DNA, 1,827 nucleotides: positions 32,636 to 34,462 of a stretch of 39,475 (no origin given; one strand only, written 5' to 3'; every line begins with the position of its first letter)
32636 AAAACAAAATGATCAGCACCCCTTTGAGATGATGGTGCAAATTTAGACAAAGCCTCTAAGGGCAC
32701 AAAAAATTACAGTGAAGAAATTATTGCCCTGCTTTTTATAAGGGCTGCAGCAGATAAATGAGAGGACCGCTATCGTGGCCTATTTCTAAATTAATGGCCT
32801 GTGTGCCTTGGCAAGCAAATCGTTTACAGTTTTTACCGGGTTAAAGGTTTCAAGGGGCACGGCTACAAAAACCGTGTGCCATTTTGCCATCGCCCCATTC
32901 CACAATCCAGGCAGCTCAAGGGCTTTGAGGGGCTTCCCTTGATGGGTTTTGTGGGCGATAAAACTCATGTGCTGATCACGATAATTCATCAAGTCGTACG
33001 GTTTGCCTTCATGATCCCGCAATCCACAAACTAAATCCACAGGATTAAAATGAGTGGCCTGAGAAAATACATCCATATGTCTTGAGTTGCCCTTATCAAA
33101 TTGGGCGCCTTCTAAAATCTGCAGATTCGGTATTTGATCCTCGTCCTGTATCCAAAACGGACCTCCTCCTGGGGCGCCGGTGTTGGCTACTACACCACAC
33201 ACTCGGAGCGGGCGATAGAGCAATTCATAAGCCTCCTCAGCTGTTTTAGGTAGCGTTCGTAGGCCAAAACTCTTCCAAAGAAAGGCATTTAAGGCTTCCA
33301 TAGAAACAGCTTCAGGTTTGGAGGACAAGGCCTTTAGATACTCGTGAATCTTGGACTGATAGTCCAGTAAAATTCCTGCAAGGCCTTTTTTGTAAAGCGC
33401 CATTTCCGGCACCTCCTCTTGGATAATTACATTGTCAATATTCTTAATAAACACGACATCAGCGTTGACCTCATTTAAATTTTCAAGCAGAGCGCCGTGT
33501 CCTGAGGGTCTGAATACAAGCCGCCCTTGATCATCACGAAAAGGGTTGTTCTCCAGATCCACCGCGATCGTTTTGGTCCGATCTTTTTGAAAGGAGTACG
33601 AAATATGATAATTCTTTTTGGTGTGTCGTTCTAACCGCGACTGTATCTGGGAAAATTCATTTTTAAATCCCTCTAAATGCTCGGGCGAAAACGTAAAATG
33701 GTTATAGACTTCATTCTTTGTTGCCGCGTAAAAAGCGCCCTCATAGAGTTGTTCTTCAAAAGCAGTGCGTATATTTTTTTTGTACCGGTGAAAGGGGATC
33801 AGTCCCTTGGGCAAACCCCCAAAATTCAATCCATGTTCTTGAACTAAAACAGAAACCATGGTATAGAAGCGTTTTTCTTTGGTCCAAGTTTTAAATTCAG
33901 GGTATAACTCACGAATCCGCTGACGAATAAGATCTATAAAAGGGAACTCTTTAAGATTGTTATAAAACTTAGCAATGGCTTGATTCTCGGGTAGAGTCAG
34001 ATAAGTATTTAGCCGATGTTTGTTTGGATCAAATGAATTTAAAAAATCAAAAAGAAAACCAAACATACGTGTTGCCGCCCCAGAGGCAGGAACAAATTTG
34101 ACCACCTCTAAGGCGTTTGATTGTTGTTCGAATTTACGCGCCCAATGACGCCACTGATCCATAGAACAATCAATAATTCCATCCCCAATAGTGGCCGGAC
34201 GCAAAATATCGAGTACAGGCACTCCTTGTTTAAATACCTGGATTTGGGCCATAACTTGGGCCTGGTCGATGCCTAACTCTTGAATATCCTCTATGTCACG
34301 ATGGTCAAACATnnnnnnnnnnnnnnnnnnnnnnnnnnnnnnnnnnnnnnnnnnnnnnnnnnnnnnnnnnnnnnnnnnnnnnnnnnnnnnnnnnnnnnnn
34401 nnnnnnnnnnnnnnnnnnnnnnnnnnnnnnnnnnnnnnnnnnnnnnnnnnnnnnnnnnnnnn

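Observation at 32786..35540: pnuC / RNK-only kinase / DUF4301 module: candidate undescribed nucleotidyltransferase step in riboside-vitamin salvage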

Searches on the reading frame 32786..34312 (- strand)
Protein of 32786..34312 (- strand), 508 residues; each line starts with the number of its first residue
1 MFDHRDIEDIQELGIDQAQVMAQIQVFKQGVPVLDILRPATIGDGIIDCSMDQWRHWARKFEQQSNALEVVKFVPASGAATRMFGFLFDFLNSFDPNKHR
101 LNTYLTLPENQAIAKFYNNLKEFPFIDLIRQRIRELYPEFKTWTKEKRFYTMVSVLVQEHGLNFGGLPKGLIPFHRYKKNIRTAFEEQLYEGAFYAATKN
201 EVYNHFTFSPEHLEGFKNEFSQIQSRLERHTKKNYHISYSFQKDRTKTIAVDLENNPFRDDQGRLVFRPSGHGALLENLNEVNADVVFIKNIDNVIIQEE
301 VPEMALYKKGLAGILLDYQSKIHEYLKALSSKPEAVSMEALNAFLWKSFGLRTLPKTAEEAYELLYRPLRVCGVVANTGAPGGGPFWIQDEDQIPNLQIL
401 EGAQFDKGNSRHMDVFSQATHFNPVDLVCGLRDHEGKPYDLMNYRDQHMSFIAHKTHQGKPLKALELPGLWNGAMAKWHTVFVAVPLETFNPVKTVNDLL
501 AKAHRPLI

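Call 3: search_protein_families(library=pfam, proteins=[window:32786-34312:-], max_evalue=0.01)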
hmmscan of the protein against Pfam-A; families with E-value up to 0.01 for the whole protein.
window:32786-34312:- (508 aa): 2 families
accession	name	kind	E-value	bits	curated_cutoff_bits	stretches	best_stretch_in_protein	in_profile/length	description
PF14134.11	DUF4301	-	1.1e-188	628.6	27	1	5-505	3-507/507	Domain of unknown function (DUF4301)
PF01704.24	UDPGP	-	0.0086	15.2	22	0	397-502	242-344/413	UTP--glucose-1-phosphate uridylyltransferase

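Call 4: search_protein_families(library=ncbifam, proteins=[window:32786-34312:-], max_evalue=0.01)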
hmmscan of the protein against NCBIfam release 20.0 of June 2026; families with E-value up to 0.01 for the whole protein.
window:32786-34312:- (508 aa): 0 families

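Call 7: search_solved_structures(query=window:32786-34312:-, max_evalue=10, show_alignments=2)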
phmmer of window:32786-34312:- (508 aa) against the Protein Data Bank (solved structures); distinct sequences matched with E-value up to 10: 0.

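Call 8: find_homologous_proteins(query=window:32786-34312:-, max_evalue=0.001)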
Query window:32786-34312:- (508 aa): 8000 proteins with E <= 0.001 among 8000 candidates; the best 120 are listed.
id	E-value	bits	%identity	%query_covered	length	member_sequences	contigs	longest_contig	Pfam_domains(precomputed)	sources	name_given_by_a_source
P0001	0.0e+0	1165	98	100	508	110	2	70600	PF14134.12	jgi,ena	-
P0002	0.0e+0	1059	88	100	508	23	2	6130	PF14134.12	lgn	-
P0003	4.0e-283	958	78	100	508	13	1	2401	PF14134.12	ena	-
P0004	1.5e-281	953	79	100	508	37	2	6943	PF14134.12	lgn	-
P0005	2.6e-280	949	78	100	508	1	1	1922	PF14134.12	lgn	-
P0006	4.9e-278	941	79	100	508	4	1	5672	PF14134.12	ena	-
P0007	7.1e-278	940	79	100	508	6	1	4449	PF14134.12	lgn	-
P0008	3.2e-277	938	78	100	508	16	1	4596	PF14134.12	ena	-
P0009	5.8e-270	914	76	100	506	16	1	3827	PF14134.12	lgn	-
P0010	3.3e-229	780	65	100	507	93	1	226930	PF14134.12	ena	-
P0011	1.1e-218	745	61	100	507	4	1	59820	PF14134.12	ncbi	-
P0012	6.3e-201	687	59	100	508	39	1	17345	PF14134.12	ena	-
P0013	1.1e-193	663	57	100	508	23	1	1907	PF14134.12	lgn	-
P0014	1.1e-183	630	54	100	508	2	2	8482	PF14134.12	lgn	-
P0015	8.8e-182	623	54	100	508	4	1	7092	PF14134.12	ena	-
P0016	2.2e-180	619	54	100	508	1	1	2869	PF14134.12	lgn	-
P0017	2.7e-180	619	53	100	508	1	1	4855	PF14134.12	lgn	-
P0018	5.4e-180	618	54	100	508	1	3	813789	PF14134.12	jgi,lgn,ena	-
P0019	8.4e-180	617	53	100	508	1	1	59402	PF14134.12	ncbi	-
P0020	5.6e-179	614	55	100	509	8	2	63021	PF14134.12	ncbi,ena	-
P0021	8.5e-179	614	54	100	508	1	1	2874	PF14134.12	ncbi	-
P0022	1.2e-178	613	53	100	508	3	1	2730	PF14134.12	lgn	-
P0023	5.0e-178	611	54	100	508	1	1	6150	PF14134.12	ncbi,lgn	-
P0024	5.9e-178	611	54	100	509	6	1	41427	PF14134.12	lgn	-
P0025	1.0e-177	610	53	100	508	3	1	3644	PF14134.12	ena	-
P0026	1.0e-177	610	54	100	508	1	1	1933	PF14134.12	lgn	-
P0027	1.6e-177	609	53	100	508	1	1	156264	PF14134.12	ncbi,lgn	ncbi:MAG: DUF4301 family protein [Flavobacteriaceae bacterium]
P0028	1.7e-177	609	55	99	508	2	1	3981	PF14134.12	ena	-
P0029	4.6e-177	608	54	100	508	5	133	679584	PF14134.12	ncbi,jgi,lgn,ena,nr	ncbi:MAG TPA: DUF4301 family protein [Flavobacteriaceae bacterium]|nr:DUF4301 family protein [Flavob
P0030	5.6e-177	608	53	100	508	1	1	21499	PF14134.12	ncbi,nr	ncbi:MAG: DUF4301 family protein [Flavobacteriaceae bacterium]|nr:DUF4301 family protein [Flavobacte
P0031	2.1e-176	606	53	100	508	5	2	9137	PF14134.12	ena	-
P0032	2.5e-176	605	52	100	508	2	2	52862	PF14134.12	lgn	-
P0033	4.9e-176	605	52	100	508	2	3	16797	PF14134.12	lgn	-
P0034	9.2e-176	604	52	100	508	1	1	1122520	PF14134.12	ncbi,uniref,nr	ncbi:DUF4301 family protein [Aureisphaera galaxeae]|uniref:DUF4301 family protein n=1 Tax=Aureisphae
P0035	1.1e-175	603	54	100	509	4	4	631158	PF14134.12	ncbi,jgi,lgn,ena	-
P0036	1.4e-175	603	53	100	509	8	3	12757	PF14134.12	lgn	-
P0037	1.6e-175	603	52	100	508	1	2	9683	PF14134.12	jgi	-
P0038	2.7e-175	602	51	100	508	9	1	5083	PF14134.12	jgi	jgi:hypothetical protein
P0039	2.9e-175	602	52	100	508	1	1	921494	PF14134.12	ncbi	ncbi:MAG: hypothetical protein Aureis2KO_03070 [Aureisphaera sp.]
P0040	8.9e-175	600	53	100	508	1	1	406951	PF14134.12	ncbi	-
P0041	1.2e-174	600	53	100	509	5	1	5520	PF14134.12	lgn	-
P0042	3.0e-174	599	52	100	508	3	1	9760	PF14134.12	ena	-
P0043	5.4e-174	598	52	100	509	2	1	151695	PF14134.12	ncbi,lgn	-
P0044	6.9e-174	597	52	100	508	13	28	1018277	PF14134.12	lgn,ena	-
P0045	7.8e-174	597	53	100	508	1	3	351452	PF14134.12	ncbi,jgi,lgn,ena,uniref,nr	ncbi:DUF4301 family protein [Altibacter sp.]|uniref:DUF4301 family protein n=1 Tax=Altibacter sp. Ta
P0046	8.0e-174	597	52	100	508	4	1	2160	PF14134.12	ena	-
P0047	8.6e-174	597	52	100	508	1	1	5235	PF14134.12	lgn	-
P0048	1.0e-173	597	53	100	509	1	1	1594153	PF14134.12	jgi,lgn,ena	-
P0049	1.0e-173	597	52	99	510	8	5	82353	PF14134.12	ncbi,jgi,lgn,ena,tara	tara:strand:+ start:3586 stop:5118 length:1533 start_codon:yes stop_codon:yes gene_type:complete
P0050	1.8e-173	596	52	100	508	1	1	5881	PF14134.12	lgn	-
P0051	2.9e-173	595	52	100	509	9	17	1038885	PF14134.12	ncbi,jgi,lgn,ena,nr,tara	ncbi:MAG TPA: DUF4301 family protein [Flavobacteriaceae bacterium]|jgi:hypothetical protein|nr:DUF43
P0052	5.4e-173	594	52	100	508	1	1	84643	PF14134.12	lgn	-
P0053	7.7e-173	594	53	100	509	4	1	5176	PF14134.12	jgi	-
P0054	1.0e-172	594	51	100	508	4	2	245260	PF14134.12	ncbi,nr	ncbi:MAG: DUF4301 family protein [Flavobacteriaceae bacterium]|nr:DUF4301 family protein [Flavobacte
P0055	1.1e-172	593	52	100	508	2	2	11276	PF14134.12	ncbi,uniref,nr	ncbi:DUF4301 family protein [Altibacter sp.]|uniref:DUF4301 family protein n=1 Tax=Altibacter sp. Ta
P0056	1.7e-172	593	51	100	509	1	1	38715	PF14134.12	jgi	jgi:hypothetical protein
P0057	1.9e-172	593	51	100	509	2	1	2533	PF14134.12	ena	-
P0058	2.7e-172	592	52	100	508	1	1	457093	PF14134.12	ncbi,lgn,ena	-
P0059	3.0e-172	592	51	100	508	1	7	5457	PF14134.12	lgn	-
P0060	3.7e-172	592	51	100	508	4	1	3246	PF14134.12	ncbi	-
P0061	5.1e-172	591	52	100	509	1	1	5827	PF14134.12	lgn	-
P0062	7.9e-172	591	51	100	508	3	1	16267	PF14134.12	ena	-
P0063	8.1e-172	591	52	100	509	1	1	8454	PF14134.12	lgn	-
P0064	8.3e-172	591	51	100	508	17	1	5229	PF14134.12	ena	-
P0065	1.0e-171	590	51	100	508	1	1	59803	PF14134.12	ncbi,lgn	-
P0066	1.3e-171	590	52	100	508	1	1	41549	PF14134.12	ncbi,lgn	ncbi:MAG: DUF4301 family protein [Bacteroidota bacterium]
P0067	2.1e-171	589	53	100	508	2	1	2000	PF14134.12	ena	-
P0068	3.1e-171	589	51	100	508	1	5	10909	PF14134.12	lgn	-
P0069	3.4e-171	589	52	100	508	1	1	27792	PF14134.12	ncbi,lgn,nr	ncbi:MAG: DUF4301 family protein [Flavobacteriaceae bacterium]|nr:DUF4301 family protein [Flavobacte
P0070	4.9e-171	588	52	99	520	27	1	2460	PF14134.12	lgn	-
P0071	5.8e-171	588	51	100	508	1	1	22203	PF14134.12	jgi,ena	-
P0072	7.1e-171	587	52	100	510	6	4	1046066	PF14134.12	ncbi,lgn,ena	-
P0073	7.8e-171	587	51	100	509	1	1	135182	PF14134.12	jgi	jgi:hypothetical protein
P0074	9.6e-171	587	52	100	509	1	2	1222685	PF14134.12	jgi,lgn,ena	jgi:hypothetical protein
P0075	1.0e-170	587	50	100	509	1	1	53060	PF14134.12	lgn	-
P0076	1.1e-170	587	50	99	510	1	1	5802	PF14134.12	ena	-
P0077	1.5e-170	586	52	100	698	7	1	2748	PF14134.12,PF13521.13,PF00004.36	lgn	-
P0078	1.7e-170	586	51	99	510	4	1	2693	PF14134.12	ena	-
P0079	2.8e-170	586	51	100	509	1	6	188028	PF14134.12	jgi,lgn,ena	-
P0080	2.9e-170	585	52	100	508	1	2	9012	PF14134.12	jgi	jgi:hypothetical protein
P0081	5.2e-170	585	52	100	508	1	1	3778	PF14134.12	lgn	-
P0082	6.4e-170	584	52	100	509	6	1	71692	PF01704.25,PF14134.12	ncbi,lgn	-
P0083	7.1e-170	584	51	99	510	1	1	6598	PF14134.12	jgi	-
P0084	9.2e-170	584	51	100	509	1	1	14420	PF14134.12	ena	-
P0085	1.1e-169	584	51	100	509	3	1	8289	PF14134.12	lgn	-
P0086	1.3e-169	583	52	99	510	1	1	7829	PF14134.12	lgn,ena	-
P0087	1.3e-169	583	51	99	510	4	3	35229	PF14134.12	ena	-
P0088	1.4e-169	583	51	100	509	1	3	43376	PF14134.12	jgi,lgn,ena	-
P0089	1.7e-169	583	52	100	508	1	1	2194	PF14134.12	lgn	-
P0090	2.3e-169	583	51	100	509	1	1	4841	PF14134.12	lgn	-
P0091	2.3e-169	582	51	100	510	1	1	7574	PF14134.12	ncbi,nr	ncbi:MAG: DUF4301 family protein [Flavobacteriaceae bacterium]|nr:DUF4301 family protein [Flavobacte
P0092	2.4e-169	582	51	100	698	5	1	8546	PF14134.12,PF13521.13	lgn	-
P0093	4.8e-169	581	50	100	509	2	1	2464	PF14134.12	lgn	-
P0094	5.5e-169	581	52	100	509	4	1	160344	PF14134.12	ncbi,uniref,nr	ncbi:DUF4301 family protein [Patiriisocius marinus]|uniref:DUF4301 family protein n=1 Tax=Patiriisoc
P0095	6.5e-169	581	52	100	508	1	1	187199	PF14134.12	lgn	-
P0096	7.2e-169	581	51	99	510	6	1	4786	PF14134.12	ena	-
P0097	7.3e-169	581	51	100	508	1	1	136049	PF14134.12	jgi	-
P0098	8.9e-169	581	52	99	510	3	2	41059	PF14134.12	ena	-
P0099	1.3e-168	580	50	99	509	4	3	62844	PF14134.12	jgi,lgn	-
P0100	1.4e-168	580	51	100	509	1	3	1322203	PF14134.12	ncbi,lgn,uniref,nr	ncbi:DUF4301 family protein [Ulvibacter litoralis]|uniref:DUF4301 domain-containing protein n=1 Tax=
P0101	1.7e-168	580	51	99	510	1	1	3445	PF14134.12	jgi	-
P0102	2.5e-168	579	50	100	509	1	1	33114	PF14134.12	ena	-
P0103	2.6e-168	579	49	100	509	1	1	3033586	PF14134.12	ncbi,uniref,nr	ncbi:uncharacterized protein DUF4301 [Ulvibacter sp. MAR_2010_11]|uniref:DUF4301 family protein n=1 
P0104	2.8e-168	579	50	100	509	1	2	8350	PF14134.12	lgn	-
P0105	2.9e-168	579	50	100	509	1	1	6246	PF14134.12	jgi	jgi:hypothetical protein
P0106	3.8e-168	578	51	100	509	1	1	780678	PF14134.12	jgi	jgi:hypothetical protein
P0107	3.9e-168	578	50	99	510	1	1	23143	PF14134.12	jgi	jgi:hypothetical protein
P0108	5.0e-168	578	51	99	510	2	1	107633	PF14134.12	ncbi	-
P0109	5.1e-168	578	51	100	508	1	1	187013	PF14134.12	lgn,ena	-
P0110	5.2e-168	578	51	99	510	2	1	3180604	PF14134.12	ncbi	-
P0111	5.2e-168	578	50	100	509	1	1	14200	PF14134.12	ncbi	ncbi:MAG: DUF4301 family protein [Bacteroidota bacterium]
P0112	5.9e-168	578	50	100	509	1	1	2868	PF14134.12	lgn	-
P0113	7.4e-168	578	52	100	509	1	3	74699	PF14134.12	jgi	jgi:hypothetical protein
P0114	8.2e-168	577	51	99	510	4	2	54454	PF14134.12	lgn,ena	-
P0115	8.8e-168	577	51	99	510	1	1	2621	PF14134.12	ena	-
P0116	9.1e-168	577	50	99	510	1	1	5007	PF14134.12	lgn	-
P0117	1.4e-167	577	49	100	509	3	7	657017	PF14134.12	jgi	jgi:hypothetical protein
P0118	1.4e-167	577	51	100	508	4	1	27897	PF14134.12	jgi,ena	-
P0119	1.8e-167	576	51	100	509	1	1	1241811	PF14134.12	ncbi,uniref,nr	ncbi:DUF4301 family protein [Cochleicola gelatinilyticus]|uniref:NAD metabolism ATPase/kinase n=1 Ta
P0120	1.8e-167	576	51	99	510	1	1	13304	PF14134.12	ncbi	-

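Call 11: find_related_loci(query=A1, collection=genome_contigs, flank=6000)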
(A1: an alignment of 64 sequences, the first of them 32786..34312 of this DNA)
Query A1 (508 aa) in genome_contigs; peptide patterns used: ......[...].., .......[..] (x = any residue, [..] = any of these).
600 stretches matched a pattern (row limit reached: there are more); 599 encode a relative of the query (tblastn E <= 1e-3); the best 80 are kept; 80 distinct loci.
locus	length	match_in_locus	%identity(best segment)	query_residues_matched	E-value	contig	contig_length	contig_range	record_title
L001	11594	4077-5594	54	1-506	0e+0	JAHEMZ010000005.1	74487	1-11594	MAG: Flavobacteriaceae bacterium isolate Ww87 NODE_463_length_74487_cov_10.056827, whole genome shotgun sequence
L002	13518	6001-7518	53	1-506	0e+0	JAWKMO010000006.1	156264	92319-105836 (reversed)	MAG: Flavobacteriaceae bacterium isolate ABC1.15 ABC1.15.fa-6, whole genome shotgun sequence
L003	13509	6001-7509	51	5-506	3e-173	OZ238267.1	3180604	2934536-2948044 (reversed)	MAG: Flavobacteriaceae bacterium isolate 09b6b137-068c-45fe-842c-bd307207bc05 genome assembly, chromosome: 1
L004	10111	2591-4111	50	1-506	1e-169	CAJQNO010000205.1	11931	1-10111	MAG: uncultured Flavobacteriaceae bacterium isolate 10_20180412_Bin_METABAT_69_1 genome assembly, contig: c_000010556750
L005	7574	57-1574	49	1-506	2e-160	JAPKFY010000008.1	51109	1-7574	MAG: Aequorivita sp. isolate PDA_C_MAG.75 MAG.75_8, whole genome shotgun sequence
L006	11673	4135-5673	47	2-505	2e-158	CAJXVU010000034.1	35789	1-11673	MAG TPA_asm: uncultured Bacteroidetes bacterium isolate SRR3580189_bin.47_MetaBAT_v2.12.1_MAG genome assembly, contig: N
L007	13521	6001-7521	48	1-506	7e-158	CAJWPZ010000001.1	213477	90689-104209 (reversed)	MAG TPA_asm: uncultured Flavobacteriaceae bacterium isolate ERR598945_bin.23_MetaBAT_v2.12.1_MAG genome assembly, contig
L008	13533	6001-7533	46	5-505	9e-152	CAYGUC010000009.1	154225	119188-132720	MAG TPA_asm: uncultured Flavobacteriaceae bacterium isolate ERP117304_co3_276 genome assembly, contig: NODE_118_length_1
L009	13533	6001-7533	46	5-505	2e-150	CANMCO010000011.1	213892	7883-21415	uncultured Aquimarina sp. isolate 17.fasta genome assembly, contig: NODE_11, whole genome shotgun sequence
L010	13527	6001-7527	46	2-505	4e-149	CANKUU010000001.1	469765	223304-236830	uncultured Flavobacteriaceae bacterium isolate 2-1852.fasta genome assembly, contig: NODE_1, whole genome shotgun sequen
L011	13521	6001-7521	46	2-506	2e-148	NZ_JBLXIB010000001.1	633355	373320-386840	MAG: Zunongwangia sp. isolate ET11-05 T11maxbin_out.015RE.5K@1, whole genome shotgun sequence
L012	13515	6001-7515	45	5-505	5e-148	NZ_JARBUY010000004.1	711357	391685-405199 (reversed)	Maribacter polysaccharolyticus strain D37 NODE_4_length_711357_cov_107.775346, whole genome shotgun sequence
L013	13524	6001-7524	45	2-505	2e-147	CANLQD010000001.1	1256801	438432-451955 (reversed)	uncultured Flavobacteriaceae bacterium isolate 920-3Z.fasta genome assembly, contig: NODE_1, whole genome shotgun sequen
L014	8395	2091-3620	45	5-505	4e-147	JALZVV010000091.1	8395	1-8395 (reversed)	MAG: Dokdonia sp. isolate g3_MAG_00004 g3_MAG_00004_000000000091, whole genome shotgun sequence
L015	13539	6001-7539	44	2-505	5e-147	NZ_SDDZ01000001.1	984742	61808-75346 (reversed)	Gelidibacter gilvus strain IC158 NODE_2_length_984742_cov_150.434, whole genome shotgun sequence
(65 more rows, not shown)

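Call 22: predict_structure(alignment_id=A1)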
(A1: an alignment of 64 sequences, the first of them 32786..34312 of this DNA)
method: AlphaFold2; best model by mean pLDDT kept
length: 508 residues; sequences in the alignment: 64
mean_pLDDT: 91.1   pTM: 0.90
mean pLDDT of the five models: 91.1, 90.9, 89.6, 89.2, 88.3
residues with pLDDT >= 90: 355; 70-90: 137; 50-70: 16; < 50: 0
segments of 3 or more residues with pLDDT < 50: none
pLDDT, mean of each block of 10 residues (from residue 1): 85 88 91 88 93 98 96 83 91 96 95 96 93 95 96 95 91 90 95 95 93 93 95 96 88 93 88 80 95 92 96 98 97 94 92 91 96 80 83 87 86 80 88 95 88 85 88 87 92 92 83
secondary structure, 60 per line:
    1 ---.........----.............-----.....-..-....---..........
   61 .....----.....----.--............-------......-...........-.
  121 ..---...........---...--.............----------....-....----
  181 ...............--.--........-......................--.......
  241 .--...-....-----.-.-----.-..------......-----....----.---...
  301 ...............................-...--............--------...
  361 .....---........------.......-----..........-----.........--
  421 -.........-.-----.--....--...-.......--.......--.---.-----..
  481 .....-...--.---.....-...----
elements in order: H4-12 H17-29 E35-39 E44-47 H51-65 E70-74 H82-93 H101-106 H108-118 H126-136 H145-157 E173-176 E181-183 H184-195 E201-208 H210-231 E234-241 E248-251 H275-280 E286-289 H298-331 H338-349 H358-365 E369-376 E383-389 E395-401 H410-418 E422-430 H441-444 E451-457 E460-466 E479-485 H496-500

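Call 24: fold_search(model_id=the predicted structure, library=pdb)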
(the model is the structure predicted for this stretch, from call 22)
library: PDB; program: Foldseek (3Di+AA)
matches with E <= 10: 484; with E <= 0.001: 24
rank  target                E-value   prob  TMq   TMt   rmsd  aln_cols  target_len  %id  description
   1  3r3i_A                6.1e-11  1.00  0.39  0.43  18.5       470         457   16  Crystal Structure of C-terminal truncation of UDP-glucose Pyrophosphorylase of Homo sapiens (released 2012-03-21)
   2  3r2w_A                1.0e-09  1.00  0.38  0.41   8.4       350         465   18  Crystal Structure of UDP-glucose Pyrophosphorylase of Homo Sapiens (released 2012-02-08)
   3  3r3i_B                1.2e-09  1.00  0.39  0.42   5.9       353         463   17  Crystal Structure of C-terminal truncation of UDP-glucose Pyrophosphorylase of Homo sapiens (released 2012-03-21)
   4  3r2w_C                1.7e-09  1.00  0.36  0.40   8.1       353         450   19  Crystal Structure of UDP-glucose Pyrophosphorylase of Homo Sapiens (released 2012-02-08)
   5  2icy_MODEL_1_B        1.7e-09  1.00  0.45  0.48   6.7       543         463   13  Crystal Structure of a Putative UDP-glucose Pyrophosphorylase from Arabidopsis Thaliana with Bound UDP-glucose (released 2006-10-03)
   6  2i5k_A                2.5e-09  1.00  0.41  0.45  18.6       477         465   15  Crystal structure of Ugp1p (released 2006-11-28)
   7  3r2w_D                5.0e-09  1.00  0.39  0.42  16.5       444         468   16  Crystal Structure of UDP-glucose Pyrophosphorylase of Homo Sapiens (released 2012-02-08)
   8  3r2w_B                5.3e-09  1.00  0.39  0.42  17.0       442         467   18  Crystal Structure of UDP-glucose Pyrophosphorylase of Homo Sapiens (released 2012-02-08)
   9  4r7p_A                9.1e-09  1.00  0.44  0.46   8.0       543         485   14  Human UDP-glucose pyrophosphorylase isoform 1 in complex with UDP-glucose (released 2015-04-22)
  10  3r3i_D                9.6e-09  1.00  0.39  0.42  19.6       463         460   14  Crystal Structure of C-terminal truncation of UDP-glucose Pyrophosphorylase of Homo sapiens (released 2012-03-21)
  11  2yqc                  1.0e-08  1.00  0.48  0.51   7.0       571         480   12  Crystal Structure of uridine-diphospho-N-acetylglucosamine pyrophosphorylase from Candida albicans, in the apo-like form (released 2007-05-22)
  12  6g9w_A                2.2e-08  1.00  0.48  0.52   6.5       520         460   10  Crystal Structure of Aspergillus fumigatus UDP-N-acetylglucosamine pyrophosphorylase in complex with UTP (released 2019-04-24)
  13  3r3i_C                2.3e-08  1.00  0.35  0.40   8.5       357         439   17  Crystal Structure of C-terminal truncation of UDP-glucose Pyrophosphorylase of Homo sapiens (released 2012-03-21)
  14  9g5f_B                4.4e-08  1.00  0.49  0.52   6.6       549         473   11  The structure of Aspergillus fumigatus UDP-GlcNAc pyrophosphorylase in complex with a fragment (released 2025-07-30)
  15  9g53_A                4.7e-08  1.00  0.47  0.50   6.3       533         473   10  The structure of Aspergillus fumigatus UDP-GlcNAc pyrophosphorylase in complex with a fragment (released 2025-07-30)
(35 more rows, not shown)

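Call 25: search_protein_representatives(alignment_id=A1)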
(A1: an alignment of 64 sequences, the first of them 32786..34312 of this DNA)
Query: 64 sequences, 508 profile positions. Proteins with E-value up to 0.001 (for the whole library): 3461; up to 1e-10: 2571; up to 1e-30: 1346. The best 150 are listed.
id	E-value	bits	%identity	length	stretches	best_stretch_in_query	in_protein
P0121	1.3e-196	670.7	-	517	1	2-505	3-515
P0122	6.6e-187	638.8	-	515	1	2-505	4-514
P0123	7.9e-186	635.2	-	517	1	3-505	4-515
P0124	1.8e-184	630.7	-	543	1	3-507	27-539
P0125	1.0e-182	624.9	-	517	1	2-505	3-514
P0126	4.9e-181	619.4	-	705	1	2-505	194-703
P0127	7.0e-179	612.3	-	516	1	1-505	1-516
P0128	7.0e-178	609.0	-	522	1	1-506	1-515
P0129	2.5e-175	600.6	-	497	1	2-507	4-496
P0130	4.2e-174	596.5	-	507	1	2-505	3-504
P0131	5.9e-173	592.7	-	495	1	1-507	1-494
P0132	2.1e-171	587.6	-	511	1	2-504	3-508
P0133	2.9e-171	587.2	-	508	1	1-505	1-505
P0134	3.3e-171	587.0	-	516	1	1-505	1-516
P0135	8.9e-171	585.5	-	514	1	1-505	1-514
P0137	2.5e-168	577.4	-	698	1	7-506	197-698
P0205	1.5e-153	528.7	-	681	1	2-500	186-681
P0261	3.5e-146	504.4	-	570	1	2-506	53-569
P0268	1.1e-145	502.7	-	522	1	2-506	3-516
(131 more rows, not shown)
